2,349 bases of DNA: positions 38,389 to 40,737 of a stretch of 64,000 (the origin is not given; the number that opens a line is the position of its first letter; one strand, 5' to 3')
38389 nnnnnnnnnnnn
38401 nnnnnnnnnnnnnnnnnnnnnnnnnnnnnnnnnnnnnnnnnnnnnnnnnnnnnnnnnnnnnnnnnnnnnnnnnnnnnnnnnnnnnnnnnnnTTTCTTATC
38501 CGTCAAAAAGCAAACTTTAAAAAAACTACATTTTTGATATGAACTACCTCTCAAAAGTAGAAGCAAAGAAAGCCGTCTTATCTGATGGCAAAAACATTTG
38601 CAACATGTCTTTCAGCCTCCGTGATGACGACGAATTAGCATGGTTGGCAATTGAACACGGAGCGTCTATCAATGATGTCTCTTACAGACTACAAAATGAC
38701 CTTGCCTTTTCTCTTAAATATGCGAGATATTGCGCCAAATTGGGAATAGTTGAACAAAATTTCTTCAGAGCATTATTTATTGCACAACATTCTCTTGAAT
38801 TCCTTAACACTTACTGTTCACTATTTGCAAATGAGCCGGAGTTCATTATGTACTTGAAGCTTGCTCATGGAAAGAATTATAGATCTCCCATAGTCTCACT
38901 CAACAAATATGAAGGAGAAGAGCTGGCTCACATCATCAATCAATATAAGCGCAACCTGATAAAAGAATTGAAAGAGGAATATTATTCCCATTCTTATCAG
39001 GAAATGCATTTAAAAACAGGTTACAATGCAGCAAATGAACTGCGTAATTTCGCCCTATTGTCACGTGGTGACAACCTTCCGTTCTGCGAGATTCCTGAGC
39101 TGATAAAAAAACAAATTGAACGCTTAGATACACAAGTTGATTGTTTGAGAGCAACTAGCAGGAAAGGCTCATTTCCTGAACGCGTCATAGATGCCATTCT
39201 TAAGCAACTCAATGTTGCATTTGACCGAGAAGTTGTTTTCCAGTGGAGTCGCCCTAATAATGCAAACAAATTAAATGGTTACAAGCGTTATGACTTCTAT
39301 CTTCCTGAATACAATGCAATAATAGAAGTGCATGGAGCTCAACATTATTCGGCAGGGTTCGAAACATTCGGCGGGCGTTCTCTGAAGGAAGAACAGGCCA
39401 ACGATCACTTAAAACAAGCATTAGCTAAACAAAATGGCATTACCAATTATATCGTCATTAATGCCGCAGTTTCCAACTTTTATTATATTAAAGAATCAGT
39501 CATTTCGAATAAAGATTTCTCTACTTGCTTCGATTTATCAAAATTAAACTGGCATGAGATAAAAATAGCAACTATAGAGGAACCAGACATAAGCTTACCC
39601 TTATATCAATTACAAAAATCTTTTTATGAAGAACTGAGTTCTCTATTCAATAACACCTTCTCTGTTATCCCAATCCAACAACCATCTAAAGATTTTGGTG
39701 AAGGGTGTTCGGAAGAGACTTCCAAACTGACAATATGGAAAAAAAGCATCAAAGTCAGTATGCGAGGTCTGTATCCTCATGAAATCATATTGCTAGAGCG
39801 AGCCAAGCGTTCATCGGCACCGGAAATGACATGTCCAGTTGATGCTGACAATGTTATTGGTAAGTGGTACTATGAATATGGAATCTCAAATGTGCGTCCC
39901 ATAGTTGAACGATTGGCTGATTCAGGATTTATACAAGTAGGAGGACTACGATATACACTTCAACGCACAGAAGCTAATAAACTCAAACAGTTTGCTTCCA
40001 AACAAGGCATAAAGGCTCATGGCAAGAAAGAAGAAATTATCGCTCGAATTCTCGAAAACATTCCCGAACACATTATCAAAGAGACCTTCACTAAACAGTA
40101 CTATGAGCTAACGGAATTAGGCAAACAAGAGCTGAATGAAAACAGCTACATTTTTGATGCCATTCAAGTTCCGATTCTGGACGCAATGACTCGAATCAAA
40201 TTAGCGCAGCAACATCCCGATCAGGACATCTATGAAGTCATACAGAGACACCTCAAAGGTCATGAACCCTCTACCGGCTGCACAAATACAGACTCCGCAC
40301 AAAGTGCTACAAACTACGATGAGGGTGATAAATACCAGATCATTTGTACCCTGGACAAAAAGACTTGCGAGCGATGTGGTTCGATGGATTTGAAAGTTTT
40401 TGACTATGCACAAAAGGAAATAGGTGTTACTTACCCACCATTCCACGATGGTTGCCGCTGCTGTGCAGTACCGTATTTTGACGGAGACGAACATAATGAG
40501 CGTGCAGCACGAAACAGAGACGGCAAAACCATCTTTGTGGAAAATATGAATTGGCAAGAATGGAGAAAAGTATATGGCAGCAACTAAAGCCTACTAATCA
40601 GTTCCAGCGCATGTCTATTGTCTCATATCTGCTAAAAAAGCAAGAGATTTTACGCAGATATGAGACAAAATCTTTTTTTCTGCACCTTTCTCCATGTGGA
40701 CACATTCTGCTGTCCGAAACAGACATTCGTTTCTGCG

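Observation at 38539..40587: Unusual domain combination: DUF559/Vsr-like nuclease core + SAP motif + C-terminal phage MuF-like domain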

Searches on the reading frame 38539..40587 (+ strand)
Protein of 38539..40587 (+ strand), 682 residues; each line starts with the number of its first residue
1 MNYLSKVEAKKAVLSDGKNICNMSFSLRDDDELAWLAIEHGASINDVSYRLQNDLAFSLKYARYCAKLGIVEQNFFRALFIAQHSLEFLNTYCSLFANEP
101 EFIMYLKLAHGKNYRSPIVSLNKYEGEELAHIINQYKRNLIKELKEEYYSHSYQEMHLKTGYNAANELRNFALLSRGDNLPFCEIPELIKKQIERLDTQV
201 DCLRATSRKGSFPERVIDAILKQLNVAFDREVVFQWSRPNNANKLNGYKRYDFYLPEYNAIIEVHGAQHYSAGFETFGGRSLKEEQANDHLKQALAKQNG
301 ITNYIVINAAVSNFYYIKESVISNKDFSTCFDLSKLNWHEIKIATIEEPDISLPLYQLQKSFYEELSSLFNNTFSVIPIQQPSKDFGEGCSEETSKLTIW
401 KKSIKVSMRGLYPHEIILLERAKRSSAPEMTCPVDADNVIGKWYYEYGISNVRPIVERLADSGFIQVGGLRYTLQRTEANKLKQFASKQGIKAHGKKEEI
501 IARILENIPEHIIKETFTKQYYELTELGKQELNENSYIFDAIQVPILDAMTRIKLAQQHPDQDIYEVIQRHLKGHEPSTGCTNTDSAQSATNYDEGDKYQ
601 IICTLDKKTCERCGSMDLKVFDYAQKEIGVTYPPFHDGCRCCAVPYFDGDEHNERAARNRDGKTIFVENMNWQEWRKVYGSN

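Call 3: search_protein_families(library=pfam, proteins=[window:38539-40587:+], max_evalue=1)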
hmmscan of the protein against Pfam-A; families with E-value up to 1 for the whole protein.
window:38539-40587:+ (682 aa): 6 families
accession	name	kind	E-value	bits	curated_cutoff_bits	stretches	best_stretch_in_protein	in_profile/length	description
PF04233.19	Phage_Mu_F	-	5.6e-07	30.7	29.6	1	585-643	52-111/112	Phage Mu protein F like protein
PF02037.33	SAP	-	0.00047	20.2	23.9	1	480-507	8-35/37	SAP domain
PF13475.11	DUF4116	-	0.0028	17.6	24.9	1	10-52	6-49/49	Domain of unknown function (DUF4116)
PF18953.6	SAP_new25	-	0.0048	16.9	26.3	1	482-514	13-45/51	SAP domain-containing new25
PF25310.1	VG15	-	0.032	14.9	26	1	563-654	115-198/212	VG15 protein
PF10636.14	hemP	-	0.21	11.9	25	1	465-482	16-33/37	Hemin uptake protein hemP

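Call 4: search_protein_families(library=padloc, proteins=[window:38539-40587:+], max_evalue=0.1)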
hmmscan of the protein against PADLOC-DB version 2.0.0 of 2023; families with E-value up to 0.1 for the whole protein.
window:38539-40587:+ (682 aa): 1 family
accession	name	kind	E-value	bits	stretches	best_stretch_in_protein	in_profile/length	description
PDLC02974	WH_III-A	-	0.077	11.3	0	220-259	61-100/101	-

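Call 5: search_protein_families(library=ncbifam, proteins=[window:38539-40587:+], max_evalue=1)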
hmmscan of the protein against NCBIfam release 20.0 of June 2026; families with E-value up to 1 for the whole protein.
window:38539-40587:+ (682 aa): 1 family
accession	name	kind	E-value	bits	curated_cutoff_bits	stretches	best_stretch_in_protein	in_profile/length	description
TIGR01641.1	phageSPP1_gp7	domain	7.7e-09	35.9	39.65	1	580-646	40-108/109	minor capsid protein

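Call 6: search_protein_families(library=phrogs, proteins=[window:38539-40587:+], max_evalue=1)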
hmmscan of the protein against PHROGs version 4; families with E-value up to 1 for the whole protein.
window:38539-40587:+ (682 aa): 16 families
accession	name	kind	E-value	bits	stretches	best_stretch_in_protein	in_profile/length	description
phrog_4538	-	unknown function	9.9e-30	104.8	1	205-330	225-338/447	-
phrog_115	-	head and packaging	6.1e-23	82.8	1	588-680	260-352/665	minor head protein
phrog_2841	-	head and packaging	1.4e-18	68.3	1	597-680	257-344/525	minor head protein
phrog_9084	-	DNA, RNA and nucleotide metabolism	1.6e-18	68.4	1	202-323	52-166/187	homing endonuclease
phrog_595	-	head and packaging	9.6e-16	59.2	1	586-680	237-331/513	head maturation protease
phrog_21033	-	unknown function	1.3e-14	55.4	1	595-678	11-94/265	-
phrog_559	-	DNA, RNA and nucleotide metabolism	1.3e-13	51.7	1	202-325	300-414/607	HNH endonuclease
phrog_241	-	head and packaging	1.8e-10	41.5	1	597-675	226-308/679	head morphogenesis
phrog_7140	-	DNA, RNA and nucleotide metabolism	1e-09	38.7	1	206-309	118-213/423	intron encoded nuclease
phrog_4728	-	head and packaging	2.9e-09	37.3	1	591-664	243-316/591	head morphogenesis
phrog_6577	-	unknown function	1.3e-06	28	1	593-675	174-268/1066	-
phrog_7625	-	head and packaging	1.1e-05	25.6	1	598-663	195-271/504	head morphogenesis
phrog_27771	-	unknown function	1.7e-05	24.7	1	238-306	456-523/549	-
phrog_503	-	unknown function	0.013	16.2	1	195-301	16-107/144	-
phrog_193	-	head and packaging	0.021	15.5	1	629-657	216-244/449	head maturation protease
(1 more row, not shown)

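Call 8: find_homologous_proteins(query=window:38539-40587:+, max_evalue=0.001)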
Query window:38539-40587:+ (682 aa): 126 proteins with E <= 0.001 among 8000 candidates; the best 120 are listed.
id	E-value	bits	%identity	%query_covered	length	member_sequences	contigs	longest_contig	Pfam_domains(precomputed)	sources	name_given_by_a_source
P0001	0.0e+0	1564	99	100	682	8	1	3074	PF04233.20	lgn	-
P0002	2.4e-265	900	57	100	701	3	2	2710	PF04233.20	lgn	-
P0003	2.8e-250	850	55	100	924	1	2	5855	PF04233.20,PF05154.22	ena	-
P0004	1.4e-209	716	54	84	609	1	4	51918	PF04233.20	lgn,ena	-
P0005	8.7e-95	336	34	83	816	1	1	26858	-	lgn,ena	-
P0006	9.9e-94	333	33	83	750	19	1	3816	PF02037.34,PF13475.12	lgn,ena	-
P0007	6.5e-93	330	34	83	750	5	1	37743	PF02037.34,PF13475.12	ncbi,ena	-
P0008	2.6e-92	328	36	79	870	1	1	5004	PF13475.12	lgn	-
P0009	4.8e-92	327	34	83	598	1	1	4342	PF02037.34,PF13475.12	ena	-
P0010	8.5e-92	327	36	79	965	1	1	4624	PF02037.34,PF13475.12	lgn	-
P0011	8.9e-91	323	33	84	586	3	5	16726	PF13475.12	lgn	-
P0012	1.2e-86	309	35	78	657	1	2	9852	PF02037.34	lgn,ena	-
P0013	4.3e-82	294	35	79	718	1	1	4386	PF13475.12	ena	-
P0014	6.1e-79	284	32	82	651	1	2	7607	PF13475.12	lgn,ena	-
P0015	1.1e-77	280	33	78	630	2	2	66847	PF02037.34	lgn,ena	-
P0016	4.4e-76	275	31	79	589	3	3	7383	PF02037.34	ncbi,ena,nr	ncbi:MAG: SAP domain-containing protein [Clostridia bacterium]|nr:SAP domain-containing protein [Clo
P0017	1.8e-71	259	34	79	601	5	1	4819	PF13475.12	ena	-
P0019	3.1e-70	255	32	82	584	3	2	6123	PF13475.12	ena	-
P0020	3.7e-69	252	34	64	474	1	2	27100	PF02037.34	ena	-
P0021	6.6e-68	248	37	53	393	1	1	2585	PF13475.12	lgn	-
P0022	2.1e-67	246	31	84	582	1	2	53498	PF13475.12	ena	-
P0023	4.3e-65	238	32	77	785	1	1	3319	PF13475.12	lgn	-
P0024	5.5e-65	238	36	53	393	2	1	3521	PF13475.12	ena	-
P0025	1.5e-63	233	37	54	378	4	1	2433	PF13475.12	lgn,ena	-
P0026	1.6e-62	230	36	54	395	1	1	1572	PF13475.12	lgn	-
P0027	2.0e-62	229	36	52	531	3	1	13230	PF02037.34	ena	-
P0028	9.5e-62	227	33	78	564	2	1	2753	PF13475.12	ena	-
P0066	3.1e-18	83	37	19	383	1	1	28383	PF02037.34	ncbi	-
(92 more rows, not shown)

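Call 14: find_encoding_contigs(protein=P0004, flank=10000, max_places=3)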
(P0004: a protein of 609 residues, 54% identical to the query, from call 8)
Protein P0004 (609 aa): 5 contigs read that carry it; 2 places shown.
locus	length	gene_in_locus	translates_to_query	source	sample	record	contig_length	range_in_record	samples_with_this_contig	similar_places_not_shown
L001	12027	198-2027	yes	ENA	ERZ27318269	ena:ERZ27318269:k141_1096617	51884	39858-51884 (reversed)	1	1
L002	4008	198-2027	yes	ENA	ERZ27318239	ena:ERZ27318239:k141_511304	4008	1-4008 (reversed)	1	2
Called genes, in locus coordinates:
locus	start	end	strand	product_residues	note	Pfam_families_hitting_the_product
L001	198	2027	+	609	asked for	PF04233:Phage_Mu_F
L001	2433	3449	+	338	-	PF13606:Ank_3 (faint), PF12796:Ank_2, PF13857:Ank_5 (weak), PF00023:Ank (weak), PF13637:Ank_4 (weak)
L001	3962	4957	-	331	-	PF13387:Lnb_N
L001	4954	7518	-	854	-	PF13432:TPR_16 (weak)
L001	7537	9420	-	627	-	-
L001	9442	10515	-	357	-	PF07584:BatA (weak), PF00092:VWA, PF06707:DUF1194 (weak), PF13519:VWA_2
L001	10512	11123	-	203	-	-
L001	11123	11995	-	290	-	PF01882:DUF58, PF13519:VWA_2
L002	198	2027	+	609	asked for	PF04233:Phage_Mu_F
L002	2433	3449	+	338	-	PF13606:Ank_3 (faint), PF12796:Ank_2, PF13857:Ank_5 (weak), PF00023:Ank (weak), PF13637:Ank_4 (weak)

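Call 15: find_encoding_contigs(protein=P0007, flank=10000, max_places=3)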
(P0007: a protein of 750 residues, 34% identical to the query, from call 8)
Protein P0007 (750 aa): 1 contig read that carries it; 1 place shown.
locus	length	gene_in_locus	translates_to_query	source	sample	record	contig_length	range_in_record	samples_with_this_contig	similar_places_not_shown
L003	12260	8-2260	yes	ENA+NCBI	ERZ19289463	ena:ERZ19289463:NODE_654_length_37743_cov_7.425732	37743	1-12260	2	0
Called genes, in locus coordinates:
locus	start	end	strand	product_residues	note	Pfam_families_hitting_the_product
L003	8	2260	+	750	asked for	PF13475:DUF4116 (weak), PF02037:SAP (faint)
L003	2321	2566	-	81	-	PF19537:DUF6061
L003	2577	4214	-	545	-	PF01938:TRAM (weak), PF05958:tRNA_U5-meth_tr, PF03602:Cons_hypoth95, PF05175:MTS (faint), PF13847:Methyltransf_31, PF08241:Methyltransf_11 (faint), PF09445:Methyltransf_15 (weak), PF13649:Methyltransf_25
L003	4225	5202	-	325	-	PF11738:DUF3298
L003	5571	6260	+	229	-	PF00702:Hydrolase, PF12710:HAD, PF13419:HAD_2, PF13242:Hydrolase_like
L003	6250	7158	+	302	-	PF00781:DAGK_cat, PF19279:YegS_C (weak)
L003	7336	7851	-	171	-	-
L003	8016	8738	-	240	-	PF00005:ABC_tran, PF02463:SMC_N (weak), PF13304:AAA_21 (weak)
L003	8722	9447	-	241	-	PF00528:BPD_transp_1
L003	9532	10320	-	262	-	PF00497:SBP_bac_3, PF10613:Lig_chan-Glu_bd (weak)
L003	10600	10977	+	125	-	-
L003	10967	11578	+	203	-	PF02163:Peptidase_M50 (weak)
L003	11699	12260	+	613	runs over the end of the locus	PF19864:Radical_SAM_N2, PF04055:Radical_SAM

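Call 16: find_encoding_contigs(protein=P0015, flank=10000, max_places=3)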
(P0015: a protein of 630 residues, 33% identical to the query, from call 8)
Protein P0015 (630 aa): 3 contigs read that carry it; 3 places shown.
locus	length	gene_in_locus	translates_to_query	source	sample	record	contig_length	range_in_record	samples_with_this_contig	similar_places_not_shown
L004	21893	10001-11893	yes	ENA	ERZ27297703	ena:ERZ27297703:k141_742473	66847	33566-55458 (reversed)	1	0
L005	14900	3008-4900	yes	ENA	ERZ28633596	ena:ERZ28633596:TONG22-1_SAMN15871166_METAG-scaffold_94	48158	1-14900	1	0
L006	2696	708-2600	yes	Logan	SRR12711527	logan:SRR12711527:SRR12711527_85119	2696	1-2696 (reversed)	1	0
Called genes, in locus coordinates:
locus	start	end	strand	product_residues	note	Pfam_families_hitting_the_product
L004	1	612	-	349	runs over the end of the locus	PF02504:FA_synthesis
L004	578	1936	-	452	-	PF00890:FAD_binding_2 (faint), PF01134:GIDA, PF13450:NAD_binding_8 (faint)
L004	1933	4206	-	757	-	PF01751:Toprim, PF01131:Topoisom_bac, PF01396:Zn_ribbon_Top1, PF03811:Zn_ribbon_InsA (faint), PF01396:Zn_ribbon_Top1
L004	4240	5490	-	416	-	PF02481:DNA_processg_A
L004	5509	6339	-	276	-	PF22435:MRM3-like_sub_bind, PF08032:SpoU_sub_bind (weak), PF00588:SpoU_methylase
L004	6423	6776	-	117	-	PF00453:Ribosomal_L20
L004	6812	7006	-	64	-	PF01632:Ribosomal_L35p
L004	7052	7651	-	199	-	PF05198:IF3_N, PF00707:IF3_C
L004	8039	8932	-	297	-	PF01738:DLH (weak), PF02230:Abhydrolase_2 (faint), PF20434:BD-FAE, PF12146:Hydrolase_4 (faint), PF07859:Abhydrolase_3, PF00326:Peptidase_S9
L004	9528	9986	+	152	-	-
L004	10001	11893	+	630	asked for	PF02037:SAP (weak)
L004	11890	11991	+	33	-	-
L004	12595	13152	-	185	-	PF13207:AAA_17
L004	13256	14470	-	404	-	PF00817:IMS, PF21999:IMS_HHH_1 (weak), PF11799:IMS_C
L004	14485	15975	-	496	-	PF00672:HAMP, PF00512:HisKA, PF02518:HATPase_c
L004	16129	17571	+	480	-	PF00749:tRNA-synt_1c, PF19269:Anticodon_2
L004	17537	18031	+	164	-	PF00293:NUDIX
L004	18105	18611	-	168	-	PF01863:YgjP-like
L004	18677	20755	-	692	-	PF00912:Transgly, PF00905:Transpeptidase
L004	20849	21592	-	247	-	PF01416:PseudoU_synth_1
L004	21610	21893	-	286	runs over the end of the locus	PF02361:CbiQ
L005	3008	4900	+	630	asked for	PF02037:SAP (weak)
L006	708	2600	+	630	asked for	PF02037:SAP (weak)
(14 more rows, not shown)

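Call 17: find_encoding_contigs(protein=P0022, flank=10000, max_places=3)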
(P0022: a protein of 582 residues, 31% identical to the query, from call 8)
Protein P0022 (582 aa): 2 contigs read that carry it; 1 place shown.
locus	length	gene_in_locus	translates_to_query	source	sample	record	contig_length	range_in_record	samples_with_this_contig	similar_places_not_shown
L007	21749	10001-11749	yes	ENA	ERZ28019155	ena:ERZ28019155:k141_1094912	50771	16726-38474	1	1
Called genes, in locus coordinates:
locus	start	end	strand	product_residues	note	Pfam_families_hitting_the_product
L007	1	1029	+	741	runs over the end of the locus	PF13328:HD_4, PF01966:HD (faint), PF13328:HD_4, PF02824:TGS (faint)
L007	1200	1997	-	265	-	PF13306:LRR_5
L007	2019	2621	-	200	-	-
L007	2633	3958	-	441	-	PF13306:LRR_5, PF13855:LRR_8 (faint), PF13306:LRR_5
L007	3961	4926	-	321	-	PF13306:LRR_5, PF13855:LRR_8 (faint), PF13306:LRR_5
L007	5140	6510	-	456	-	PF01546:Peptidase_M20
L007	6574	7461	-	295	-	PF00126:HTH_1, PF03466:LysR_substrate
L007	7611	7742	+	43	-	-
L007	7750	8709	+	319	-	PF16227:DUF4886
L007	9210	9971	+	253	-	-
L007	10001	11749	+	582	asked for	PF13475:DUF4116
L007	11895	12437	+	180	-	PF04014:MazE_antitoxin, PF15714:SpoVT_C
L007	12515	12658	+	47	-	-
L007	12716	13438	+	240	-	-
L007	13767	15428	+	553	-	-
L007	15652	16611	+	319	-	PF00528:BPD_transp_1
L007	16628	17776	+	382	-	PF00528:BPD_transp_1 (weak)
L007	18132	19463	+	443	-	PF04734:Ceramidase_alk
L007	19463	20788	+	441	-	PF04734:Ceramidase_alk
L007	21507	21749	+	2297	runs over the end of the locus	-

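Call 18: find_encoding_contigs(protein=P0005, flank=10000, max_places=3)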
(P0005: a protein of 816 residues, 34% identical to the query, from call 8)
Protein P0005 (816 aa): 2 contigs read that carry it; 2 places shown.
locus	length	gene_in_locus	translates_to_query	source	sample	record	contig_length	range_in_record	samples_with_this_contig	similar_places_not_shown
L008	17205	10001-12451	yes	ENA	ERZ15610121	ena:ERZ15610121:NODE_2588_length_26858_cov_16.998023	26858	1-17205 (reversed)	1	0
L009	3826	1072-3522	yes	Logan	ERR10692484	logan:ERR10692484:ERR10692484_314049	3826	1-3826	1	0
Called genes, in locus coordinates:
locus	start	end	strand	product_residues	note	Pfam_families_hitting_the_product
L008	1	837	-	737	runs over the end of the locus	PF02463:SMC_N (faint), PF13166:AAA_13, PF13304:AAA_21 (faint)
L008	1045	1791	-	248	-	PF08980:DUF1883, PF01582:TIR, PF13676:TIR_2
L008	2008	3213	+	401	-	PF02463:SMC_N (faint), PF13175:AAA_15 (faint), PF13476:AAA_23 (weak), PF13304:AAA_21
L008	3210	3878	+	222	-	PF13707:RloB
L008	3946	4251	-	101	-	PF13443:HTH_26, PF01381:HTH_3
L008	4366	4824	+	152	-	-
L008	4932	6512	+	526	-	-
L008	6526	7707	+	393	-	PF14411:LHH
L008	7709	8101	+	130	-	PF14567:SUKH_5, PF14568:SUKH_6 (weak)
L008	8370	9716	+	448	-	-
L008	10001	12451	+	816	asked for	-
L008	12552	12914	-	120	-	PF14198:TnpV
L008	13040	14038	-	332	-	PF13481:AAA_25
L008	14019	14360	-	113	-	PF21983:NikA-like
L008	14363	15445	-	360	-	PF14657:Arm-DNA-bind_4, PF14659:Phage_int_SAM_3, PF00589:Phage_integrase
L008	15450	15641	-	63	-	-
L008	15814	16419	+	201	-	PF01381:HTH_3 (faint)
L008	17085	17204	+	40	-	?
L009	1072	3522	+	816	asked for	-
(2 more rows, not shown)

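Call 24: search_solved_structures(query=window:38539-40587:+, max_evalue=10, show_alignments=3)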
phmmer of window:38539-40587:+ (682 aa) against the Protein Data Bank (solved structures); distinct sequences matched with E-value up to 10: 0.

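Call 32: search_dna_similar(query=window:38539-40215:+, collection=phages, mode=protein, max_evalue=0.001, max_rows=25)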
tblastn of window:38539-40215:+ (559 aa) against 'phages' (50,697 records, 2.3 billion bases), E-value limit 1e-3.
Records with a match: 184; places in all: 307; records where one place covers at least 80% of the query: 0.
Best place of each record, by identity: <60% 184.
By first word of the organism name: Staphylococcus 147; Enterococcus 17; Lactobacillus 5; Yersinia 4; Klebsiella 3; Mammaliicoccus 2; Escherichia 2; Clostridium 1; Silviavirus 1; Aerococcus 1; and 1 more.
By host as written in the record: Staphylococcus aureus 37; - 19; Staphylococcus sp. 11; Staphylococcus epidermidis 9; Staphylococcus xylosus M1997-2/10 8; Staphylococcus carnosus TM300 8; Staphylococcus epidermidis F12 6; Mammaliicoccus vitulinus C5817 4; and 61 more.
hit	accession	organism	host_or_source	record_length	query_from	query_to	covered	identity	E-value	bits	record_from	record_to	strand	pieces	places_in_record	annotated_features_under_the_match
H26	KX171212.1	Staphylococcus phage vB_SscM-1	Staphylococcus sp.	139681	127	317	34%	34.8%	2e-12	76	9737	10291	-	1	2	hypothetical protein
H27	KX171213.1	Staphylococcus phage vB_SscM-2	Staphylococcus sp.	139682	127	317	34%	34.8%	2e-12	76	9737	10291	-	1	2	hypothetical protein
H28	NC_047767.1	Staphylococcus phage vB_SscM-1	Staphylococcus sp.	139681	127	317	34%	34.8%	2e-12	76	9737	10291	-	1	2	hypothetical protein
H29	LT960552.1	Yersinia phage fHe-Yen9-03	-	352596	211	462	45%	25.4%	3e-5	53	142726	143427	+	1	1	g228: Phage protein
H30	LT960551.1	Yersinia phage fHe-Yen9-04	-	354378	211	462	45%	25.4%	4e-5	53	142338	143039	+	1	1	g224: Phage protein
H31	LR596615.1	Yersinia phage fHe-Yen9-04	-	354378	211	462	45%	25.4%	4e-5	53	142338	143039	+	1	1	g224: Phage protein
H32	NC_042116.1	Yersinia phage fHe-Yen9-04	-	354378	211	462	45%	25.4%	4e-5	53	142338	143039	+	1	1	g224: Phage protein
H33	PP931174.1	Mammaliicoccus phage MSShimriz1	Mammaliicoccus sciuri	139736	153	321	30%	37.2%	4e-13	79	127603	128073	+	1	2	homing endonuclease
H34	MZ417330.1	Staphylococcus phage PG-2021_33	Mammaliicoccus vitulinus C5817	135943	153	317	30%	35.3%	7e-12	75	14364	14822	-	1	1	record has no annotation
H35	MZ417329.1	Staphylococcus phage PG-2021_31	Mammaliicoccus vitulinus C5817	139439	153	317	30%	35.3%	7e-12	75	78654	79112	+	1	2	record has no annotation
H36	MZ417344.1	Staphylococcus phage PG-2021_76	Mammaliicoccus vitulinus C5817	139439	153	317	30%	35.3%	7e-12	75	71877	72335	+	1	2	record has no annotation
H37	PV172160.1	Staphylococcus phage StAP1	Staphylococcus aureus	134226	197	382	33%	31.1%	5e-14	82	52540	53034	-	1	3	hypothetical protein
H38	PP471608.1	Staphylococcus phage LJLAME001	Staphylococcus sp.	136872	197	382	33%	31.1%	5e-14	82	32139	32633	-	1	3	hypothetical protein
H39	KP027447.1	Staphylococcus phage vB_SepM_ phiIPLA-C1C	Staphylococcus sp.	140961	211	369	28%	35.2%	1e-13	81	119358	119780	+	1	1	hypothetical protein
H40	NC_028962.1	Staphylococcus phage vB_SepM_ phiIPLA-C1C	Staphylococcus sp.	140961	211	369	28%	35.2%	1e-13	81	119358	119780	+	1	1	hypothetical protein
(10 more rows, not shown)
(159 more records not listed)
